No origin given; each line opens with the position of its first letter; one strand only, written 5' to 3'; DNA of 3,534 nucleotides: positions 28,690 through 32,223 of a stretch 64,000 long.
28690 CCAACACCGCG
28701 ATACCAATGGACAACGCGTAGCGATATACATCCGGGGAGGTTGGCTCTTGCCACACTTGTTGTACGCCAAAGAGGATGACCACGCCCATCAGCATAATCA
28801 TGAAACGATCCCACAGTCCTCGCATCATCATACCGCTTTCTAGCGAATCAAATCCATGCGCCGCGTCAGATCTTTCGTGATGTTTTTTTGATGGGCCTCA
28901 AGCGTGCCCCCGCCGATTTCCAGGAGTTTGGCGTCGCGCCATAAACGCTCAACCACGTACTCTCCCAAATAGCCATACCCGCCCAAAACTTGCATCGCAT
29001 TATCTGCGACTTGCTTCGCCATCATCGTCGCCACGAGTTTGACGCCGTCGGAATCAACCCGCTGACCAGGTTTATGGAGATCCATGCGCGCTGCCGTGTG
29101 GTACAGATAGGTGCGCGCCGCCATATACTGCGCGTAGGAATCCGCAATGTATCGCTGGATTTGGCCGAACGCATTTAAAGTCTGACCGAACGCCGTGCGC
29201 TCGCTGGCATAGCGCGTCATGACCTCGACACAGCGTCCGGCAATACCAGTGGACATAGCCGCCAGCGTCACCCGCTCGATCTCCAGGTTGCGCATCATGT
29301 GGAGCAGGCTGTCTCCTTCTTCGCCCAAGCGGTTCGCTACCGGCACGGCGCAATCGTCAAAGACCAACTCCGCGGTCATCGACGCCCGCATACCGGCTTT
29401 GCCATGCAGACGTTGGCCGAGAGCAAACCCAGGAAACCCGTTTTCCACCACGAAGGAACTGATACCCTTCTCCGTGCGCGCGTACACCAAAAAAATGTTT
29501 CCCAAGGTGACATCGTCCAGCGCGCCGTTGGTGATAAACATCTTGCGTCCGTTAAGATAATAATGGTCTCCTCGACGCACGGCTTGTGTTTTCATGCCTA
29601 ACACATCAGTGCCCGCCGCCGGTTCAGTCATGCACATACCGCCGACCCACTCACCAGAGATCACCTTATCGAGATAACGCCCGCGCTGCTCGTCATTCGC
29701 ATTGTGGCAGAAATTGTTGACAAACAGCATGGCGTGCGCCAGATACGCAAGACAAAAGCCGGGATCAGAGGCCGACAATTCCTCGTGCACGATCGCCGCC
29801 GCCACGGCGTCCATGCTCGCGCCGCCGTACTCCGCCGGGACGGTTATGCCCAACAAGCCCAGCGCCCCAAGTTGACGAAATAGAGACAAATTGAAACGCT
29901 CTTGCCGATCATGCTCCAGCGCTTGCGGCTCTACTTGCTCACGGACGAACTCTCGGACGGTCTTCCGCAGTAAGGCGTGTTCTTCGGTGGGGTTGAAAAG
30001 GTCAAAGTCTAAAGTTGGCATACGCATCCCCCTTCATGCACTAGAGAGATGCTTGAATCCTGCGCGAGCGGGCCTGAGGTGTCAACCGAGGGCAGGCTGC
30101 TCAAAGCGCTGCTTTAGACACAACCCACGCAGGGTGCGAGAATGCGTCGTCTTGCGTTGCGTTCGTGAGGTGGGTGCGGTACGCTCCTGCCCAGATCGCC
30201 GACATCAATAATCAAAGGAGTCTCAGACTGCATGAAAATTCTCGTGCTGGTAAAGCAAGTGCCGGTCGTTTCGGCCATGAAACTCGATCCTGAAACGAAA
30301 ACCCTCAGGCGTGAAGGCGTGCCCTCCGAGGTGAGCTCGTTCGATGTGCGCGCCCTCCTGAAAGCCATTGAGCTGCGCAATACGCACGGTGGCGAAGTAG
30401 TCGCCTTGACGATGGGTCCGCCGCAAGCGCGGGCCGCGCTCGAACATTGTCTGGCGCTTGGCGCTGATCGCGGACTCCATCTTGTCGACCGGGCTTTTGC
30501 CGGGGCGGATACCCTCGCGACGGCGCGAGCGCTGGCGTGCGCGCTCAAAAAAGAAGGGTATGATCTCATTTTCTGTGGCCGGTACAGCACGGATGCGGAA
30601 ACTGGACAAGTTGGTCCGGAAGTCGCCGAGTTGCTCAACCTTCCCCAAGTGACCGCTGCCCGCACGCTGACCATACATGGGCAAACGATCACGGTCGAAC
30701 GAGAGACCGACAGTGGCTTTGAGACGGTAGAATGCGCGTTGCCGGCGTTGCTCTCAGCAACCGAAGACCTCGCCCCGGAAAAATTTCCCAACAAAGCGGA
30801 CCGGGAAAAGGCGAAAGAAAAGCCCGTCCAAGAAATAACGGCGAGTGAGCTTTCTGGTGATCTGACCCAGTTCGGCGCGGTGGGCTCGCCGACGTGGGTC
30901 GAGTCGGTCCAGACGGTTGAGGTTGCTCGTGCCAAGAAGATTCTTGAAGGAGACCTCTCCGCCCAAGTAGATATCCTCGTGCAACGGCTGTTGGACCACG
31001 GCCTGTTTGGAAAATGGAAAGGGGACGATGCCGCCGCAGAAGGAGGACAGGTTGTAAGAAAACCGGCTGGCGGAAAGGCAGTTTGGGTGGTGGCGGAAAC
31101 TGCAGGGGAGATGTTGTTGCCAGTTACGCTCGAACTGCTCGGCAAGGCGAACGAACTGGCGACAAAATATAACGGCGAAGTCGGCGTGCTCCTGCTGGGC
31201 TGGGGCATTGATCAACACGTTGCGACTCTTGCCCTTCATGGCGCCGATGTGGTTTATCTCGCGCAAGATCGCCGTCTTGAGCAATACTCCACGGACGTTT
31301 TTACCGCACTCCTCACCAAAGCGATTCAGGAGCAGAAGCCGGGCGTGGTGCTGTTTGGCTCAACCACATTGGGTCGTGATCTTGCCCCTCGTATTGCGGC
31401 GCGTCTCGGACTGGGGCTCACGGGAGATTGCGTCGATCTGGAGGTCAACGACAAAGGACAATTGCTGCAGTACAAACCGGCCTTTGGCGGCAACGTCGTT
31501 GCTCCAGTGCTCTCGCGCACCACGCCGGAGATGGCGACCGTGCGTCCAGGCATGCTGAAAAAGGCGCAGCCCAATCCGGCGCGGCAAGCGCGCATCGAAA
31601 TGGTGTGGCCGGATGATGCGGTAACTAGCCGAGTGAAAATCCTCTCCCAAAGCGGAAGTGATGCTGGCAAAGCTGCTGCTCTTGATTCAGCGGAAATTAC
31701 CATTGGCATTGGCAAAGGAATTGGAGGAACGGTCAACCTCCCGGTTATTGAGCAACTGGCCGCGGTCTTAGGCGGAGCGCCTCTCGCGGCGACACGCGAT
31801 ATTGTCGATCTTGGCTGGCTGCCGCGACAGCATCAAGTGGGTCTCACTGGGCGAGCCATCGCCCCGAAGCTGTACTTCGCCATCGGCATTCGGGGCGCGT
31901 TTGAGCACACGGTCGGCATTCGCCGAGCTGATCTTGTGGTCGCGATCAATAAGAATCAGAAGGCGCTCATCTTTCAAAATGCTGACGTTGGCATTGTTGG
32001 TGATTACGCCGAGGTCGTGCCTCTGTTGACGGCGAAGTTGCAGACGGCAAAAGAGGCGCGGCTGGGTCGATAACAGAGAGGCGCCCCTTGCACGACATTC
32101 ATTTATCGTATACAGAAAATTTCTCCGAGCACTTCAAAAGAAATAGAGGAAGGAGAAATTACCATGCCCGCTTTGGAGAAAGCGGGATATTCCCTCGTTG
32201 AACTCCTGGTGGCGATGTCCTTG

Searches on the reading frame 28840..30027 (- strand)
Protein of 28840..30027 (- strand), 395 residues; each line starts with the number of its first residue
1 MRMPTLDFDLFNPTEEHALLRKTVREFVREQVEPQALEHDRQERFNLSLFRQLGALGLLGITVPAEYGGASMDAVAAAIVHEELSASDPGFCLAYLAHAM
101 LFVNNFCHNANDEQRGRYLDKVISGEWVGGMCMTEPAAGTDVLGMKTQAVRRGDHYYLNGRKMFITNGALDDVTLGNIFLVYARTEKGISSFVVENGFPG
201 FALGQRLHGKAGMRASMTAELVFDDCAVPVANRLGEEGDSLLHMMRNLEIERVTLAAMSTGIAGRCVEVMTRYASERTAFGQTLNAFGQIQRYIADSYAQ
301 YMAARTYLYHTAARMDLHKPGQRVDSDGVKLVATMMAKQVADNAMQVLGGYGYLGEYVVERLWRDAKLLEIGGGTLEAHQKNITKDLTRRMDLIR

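Call 74: search_protein_families(library=pfam, proteins=[window:28840-30027:-], max_evalue=0.00001)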
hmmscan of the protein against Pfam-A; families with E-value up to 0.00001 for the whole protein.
window:28840-30027:- (395 aa): 4 families
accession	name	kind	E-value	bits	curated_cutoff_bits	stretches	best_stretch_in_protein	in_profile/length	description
PF00441.29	Acyl-CoA_dh_1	-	1.3e-36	126.5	22.4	1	244-386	7-148/150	Acyl-CoA dehydrogenase, C-terminal domain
PF02771.21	Acyl-CoA_dh_N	-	6.6e-34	117.1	22.9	1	14-126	1-113/113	Acyl-CoA dehydrogenase, N-terminal domain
PF02770.24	Acyl-CoA_dh_M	-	6.1e-20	71.6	33.3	1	131-226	2-97/97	Acyl-CoA dehydrogenase, middle domain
PF08028.16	Acyl-CoA_dh_2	-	3.8e-17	63.3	22.7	1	254-368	2-125/134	Acyl-CoA dehydrogenase, C-terminal domain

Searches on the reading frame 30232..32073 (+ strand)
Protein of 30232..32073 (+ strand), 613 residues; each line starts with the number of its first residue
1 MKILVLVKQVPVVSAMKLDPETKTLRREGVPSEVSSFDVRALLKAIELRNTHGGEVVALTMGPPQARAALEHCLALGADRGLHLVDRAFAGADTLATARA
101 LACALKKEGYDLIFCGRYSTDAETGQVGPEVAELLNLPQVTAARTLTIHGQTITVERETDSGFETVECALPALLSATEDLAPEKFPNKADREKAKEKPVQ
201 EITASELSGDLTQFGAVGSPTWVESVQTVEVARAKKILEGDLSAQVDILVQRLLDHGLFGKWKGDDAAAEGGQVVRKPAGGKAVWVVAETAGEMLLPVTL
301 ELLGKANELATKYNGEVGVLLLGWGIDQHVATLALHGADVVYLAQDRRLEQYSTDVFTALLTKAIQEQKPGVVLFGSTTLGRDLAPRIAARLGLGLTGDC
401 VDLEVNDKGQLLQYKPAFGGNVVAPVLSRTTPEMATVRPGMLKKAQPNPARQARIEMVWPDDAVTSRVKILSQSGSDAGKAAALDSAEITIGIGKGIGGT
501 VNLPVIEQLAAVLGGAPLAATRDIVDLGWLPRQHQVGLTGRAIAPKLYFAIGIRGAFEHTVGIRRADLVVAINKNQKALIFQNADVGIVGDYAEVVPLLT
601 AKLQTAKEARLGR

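Call 74: search_protein_families(library=pfam, proteins=[window:30232-32073:+], max_evalue=0.00001)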
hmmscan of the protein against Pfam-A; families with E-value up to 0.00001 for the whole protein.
window:30232-32073:+ (613 aa): 2 families
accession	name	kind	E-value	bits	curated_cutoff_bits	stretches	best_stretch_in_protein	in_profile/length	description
PF01012.27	ETF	-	2.3e-86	288.7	26.7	2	284-458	1-176/181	Electron transfer flavoprotein domain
PF00766.25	ETF_alpha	-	1.3e-24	86.4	27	1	484-564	2-81/81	Electron transfer flavoprotein FAD-binding domain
